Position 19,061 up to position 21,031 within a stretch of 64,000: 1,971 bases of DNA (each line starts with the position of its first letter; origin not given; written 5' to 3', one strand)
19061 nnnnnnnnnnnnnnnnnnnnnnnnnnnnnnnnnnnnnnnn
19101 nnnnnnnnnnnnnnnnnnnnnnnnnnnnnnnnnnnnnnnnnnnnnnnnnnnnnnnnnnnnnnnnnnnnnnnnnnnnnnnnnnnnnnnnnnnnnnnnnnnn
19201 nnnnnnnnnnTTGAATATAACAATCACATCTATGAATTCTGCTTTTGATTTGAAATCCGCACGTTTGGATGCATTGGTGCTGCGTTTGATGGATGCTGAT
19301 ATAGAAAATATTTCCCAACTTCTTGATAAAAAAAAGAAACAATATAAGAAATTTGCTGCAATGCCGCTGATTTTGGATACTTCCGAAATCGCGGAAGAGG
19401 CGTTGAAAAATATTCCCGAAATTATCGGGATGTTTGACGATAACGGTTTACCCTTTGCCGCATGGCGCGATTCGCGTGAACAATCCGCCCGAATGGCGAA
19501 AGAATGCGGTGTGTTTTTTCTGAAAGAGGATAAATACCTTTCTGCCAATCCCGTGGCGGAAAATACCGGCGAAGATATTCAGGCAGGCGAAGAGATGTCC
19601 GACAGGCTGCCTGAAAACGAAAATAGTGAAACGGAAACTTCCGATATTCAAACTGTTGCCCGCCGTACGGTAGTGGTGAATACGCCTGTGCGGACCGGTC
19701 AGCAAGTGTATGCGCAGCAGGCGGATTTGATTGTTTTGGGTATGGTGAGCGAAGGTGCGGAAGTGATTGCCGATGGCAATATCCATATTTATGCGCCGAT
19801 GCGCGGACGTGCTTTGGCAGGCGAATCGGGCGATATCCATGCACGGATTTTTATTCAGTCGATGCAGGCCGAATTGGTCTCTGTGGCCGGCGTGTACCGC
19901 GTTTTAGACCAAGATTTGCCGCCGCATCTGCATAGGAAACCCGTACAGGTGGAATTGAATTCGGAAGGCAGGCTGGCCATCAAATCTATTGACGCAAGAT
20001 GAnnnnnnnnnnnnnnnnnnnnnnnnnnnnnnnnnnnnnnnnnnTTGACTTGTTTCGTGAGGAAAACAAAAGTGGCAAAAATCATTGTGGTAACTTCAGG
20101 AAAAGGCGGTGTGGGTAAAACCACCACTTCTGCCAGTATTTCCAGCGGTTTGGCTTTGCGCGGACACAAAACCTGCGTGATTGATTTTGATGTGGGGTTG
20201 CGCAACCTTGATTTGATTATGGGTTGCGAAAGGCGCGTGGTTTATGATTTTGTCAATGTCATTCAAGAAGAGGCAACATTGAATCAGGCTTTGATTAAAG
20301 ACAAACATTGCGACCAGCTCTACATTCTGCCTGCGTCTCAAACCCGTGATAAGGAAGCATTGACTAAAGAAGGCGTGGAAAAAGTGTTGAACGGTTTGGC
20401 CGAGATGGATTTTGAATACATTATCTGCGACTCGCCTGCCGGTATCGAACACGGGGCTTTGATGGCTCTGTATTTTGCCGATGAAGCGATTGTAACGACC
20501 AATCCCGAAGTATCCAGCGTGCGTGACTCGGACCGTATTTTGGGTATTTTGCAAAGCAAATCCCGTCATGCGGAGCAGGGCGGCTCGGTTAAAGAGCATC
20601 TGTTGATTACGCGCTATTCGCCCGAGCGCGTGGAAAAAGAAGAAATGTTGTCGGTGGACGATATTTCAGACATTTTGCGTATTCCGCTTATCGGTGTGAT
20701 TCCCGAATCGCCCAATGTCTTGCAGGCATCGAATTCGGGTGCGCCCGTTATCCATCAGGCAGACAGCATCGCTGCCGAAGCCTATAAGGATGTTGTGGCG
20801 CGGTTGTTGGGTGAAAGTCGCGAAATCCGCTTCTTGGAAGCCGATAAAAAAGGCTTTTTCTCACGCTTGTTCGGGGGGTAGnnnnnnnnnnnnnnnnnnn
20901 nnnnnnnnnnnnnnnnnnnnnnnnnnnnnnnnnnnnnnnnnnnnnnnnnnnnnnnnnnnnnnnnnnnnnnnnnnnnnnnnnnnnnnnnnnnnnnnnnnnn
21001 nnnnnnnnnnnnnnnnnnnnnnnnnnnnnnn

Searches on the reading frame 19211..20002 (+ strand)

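Call 6: search_protein_families(library=pfam, proteins=[window:19211-20002:+], max_evalue=0.01)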
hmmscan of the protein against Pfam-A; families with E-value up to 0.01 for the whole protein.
window:19211-20002:+ (263 aa): 3 families
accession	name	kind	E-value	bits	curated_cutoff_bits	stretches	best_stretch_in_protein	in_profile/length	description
PF03775.22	MinC_C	-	1.9e-28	98.9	33.2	1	155-252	1-97/102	Septum formation inhibitor MinC, C-terminal domain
PF05209.18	MinC_N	-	5.4e-07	30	27.3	1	12-66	1-58/71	Septum formation inhibitor MinC, N-terminal domain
PF03961.19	FapA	-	0.00064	19.9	31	1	153-222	21-86/272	Flagellar Assembly Protein A beta solenoid domain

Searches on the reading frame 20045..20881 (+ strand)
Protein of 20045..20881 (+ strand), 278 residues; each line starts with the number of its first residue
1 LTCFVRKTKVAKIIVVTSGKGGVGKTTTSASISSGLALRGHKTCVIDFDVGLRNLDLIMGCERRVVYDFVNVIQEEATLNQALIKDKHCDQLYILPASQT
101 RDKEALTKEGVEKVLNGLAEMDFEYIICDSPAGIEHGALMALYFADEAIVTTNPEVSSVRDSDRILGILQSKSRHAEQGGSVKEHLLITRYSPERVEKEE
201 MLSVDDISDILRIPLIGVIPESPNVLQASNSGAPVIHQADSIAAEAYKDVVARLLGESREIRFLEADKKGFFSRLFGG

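Call 6: search_protein_families(library=pfam, proteins=[window:20045-20881:+], max_evalue=0.01)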
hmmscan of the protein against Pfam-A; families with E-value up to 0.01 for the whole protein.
window:20045-20881:+ (278 aa): 9 families
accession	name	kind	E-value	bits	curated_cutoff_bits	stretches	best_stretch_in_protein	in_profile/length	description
PF13614.12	AAA_31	-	5e-19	69.4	27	1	12-168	2-163/177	AAA domain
PF01656.29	CbiA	-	2e-18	67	25.4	1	14-235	1-125/125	CobQ/CobB/MinD/ParA nucleotide binding domain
PF10609.15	ParA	-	7.5e-18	65.3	27.1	1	10-254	2-245/246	NUBPL iron-transfer P-loop NTPase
PF09140.17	MipZ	-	1.5e-07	31.4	20.7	1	13-153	2-130/262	ATPase MipZ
PF00142.24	Fer4_NifH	-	4e-07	30.2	25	1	16-261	4-251/271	4Fe-4S iron sulfur cluster binding proteins, NifH/frxC family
PF02374.21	ArsA_ATPase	-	1.4e-06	28.2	24.3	1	14-49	3-38/305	Anion-transporting ATPase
PF13479.12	AAA_24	-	0.00041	20.7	27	1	13-77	3-59/195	AAA domain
PF06564.18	CBP_BcsQ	-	0.00044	20.3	21.3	1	12-158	2-151/234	Cellulose biosynthesis protein BcsQ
PF16575.11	CLP1_P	-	0.0067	16.7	26.6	0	19-52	1-34/188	mRNA cleavage and polyadenylation factor CLP1 P-loop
